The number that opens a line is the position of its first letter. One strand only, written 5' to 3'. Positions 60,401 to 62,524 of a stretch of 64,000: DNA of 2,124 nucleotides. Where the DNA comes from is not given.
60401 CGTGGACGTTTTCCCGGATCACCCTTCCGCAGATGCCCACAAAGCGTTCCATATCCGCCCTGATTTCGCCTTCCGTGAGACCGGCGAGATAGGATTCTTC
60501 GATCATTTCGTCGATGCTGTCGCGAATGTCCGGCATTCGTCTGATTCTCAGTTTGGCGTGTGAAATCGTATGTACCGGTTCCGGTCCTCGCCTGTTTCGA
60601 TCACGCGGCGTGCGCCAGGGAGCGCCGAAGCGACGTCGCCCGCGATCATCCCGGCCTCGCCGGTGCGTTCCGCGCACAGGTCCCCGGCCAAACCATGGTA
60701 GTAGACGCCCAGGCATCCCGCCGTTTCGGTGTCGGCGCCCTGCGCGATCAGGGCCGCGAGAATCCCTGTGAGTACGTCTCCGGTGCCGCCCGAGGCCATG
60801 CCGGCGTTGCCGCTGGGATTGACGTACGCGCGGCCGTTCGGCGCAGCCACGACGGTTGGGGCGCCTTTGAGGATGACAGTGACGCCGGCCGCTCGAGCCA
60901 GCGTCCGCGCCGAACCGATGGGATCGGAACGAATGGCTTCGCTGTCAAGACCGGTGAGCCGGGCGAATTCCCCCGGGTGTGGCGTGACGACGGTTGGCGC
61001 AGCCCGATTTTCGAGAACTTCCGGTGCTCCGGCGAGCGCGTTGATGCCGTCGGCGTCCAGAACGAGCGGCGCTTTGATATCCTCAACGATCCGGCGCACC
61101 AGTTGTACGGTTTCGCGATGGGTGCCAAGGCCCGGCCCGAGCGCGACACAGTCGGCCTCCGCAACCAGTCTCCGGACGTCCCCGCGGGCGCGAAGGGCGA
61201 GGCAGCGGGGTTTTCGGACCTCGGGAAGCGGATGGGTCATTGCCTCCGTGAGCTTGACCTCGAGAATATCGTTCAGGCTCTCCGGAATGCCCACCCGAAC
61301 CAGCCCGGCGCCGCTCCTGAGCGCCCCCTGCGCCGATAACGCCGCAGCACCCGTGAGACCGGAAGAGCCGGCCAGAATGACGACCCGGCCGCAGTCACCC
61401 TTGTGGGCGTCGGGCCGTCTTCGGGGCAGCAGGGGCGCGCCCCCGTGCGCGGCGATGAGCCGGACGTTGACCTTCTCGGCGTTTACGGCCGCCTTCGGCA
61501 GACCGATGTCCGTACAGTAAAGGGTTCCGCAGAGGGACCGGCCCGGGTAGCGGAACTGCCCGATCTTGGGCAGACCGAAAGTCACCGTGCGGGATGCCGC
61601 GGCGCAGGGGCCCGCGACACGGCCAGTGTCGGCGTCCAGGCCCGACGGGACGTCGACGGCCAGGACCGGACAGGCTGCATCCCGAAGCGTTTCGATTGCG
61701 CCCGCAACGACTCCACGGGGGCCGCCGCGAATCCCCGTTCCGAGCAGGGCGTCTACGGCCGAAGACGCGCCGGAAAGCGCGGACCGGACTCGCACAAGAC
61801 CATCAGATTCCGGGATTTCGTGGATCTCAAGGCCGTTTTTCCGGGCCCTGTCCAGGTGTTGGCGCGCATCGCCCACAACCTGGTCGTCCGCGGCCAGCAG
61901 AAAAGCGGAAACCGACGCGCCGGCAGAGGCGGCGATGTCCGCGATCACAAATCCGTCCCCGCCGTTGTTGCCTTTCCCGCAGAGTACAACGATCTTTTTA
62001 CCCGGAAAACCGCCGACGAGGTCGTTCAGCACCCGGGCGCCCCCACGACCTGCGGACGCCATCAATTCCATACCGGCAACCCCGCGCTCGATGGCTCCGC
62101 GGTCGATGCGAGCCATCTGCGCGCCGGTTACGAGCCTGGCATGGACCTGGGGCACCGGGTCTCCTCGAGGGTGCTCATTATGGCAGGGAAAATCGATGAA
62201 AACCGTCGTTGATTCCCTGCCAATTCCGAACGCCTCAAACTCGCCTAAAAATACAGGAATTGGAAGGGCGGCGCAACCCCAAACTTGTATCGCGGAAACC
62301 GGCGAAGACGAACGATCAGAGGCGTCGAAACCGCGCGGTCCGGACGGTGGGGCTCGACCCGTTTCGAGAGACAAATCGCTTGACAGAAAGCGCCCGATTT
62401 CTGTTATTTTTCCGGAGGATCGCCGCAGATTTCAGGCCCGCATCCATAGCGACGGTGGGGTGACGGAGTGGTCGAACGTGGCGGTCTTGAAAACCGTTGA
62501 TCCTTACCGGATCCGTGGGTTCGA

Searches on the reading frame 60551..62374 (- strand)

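Call 6: search_protein_families(library=pfam, proteins=[window:60551-62374:-])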
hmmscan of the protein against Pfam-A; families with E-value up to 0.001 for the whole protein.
window:60551-62374:- (608 aa): 3 families
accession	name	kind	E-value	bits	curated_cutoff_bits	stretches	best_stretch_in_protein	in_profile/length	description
PF01256.23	Carb_kinase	-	9.1e-58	196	27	1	331-585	1-240/242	NAD(P)H-hydrate dehydratase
PF03853.21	YjeF_N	-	9.3e-42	143.3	24.9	1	103-272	3-169/169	YjeF-related protein N-terminus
PF02110.20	HK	-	0.00078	19.3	27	0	472-574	127-229/247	Hydroxyethylthiazole kinase family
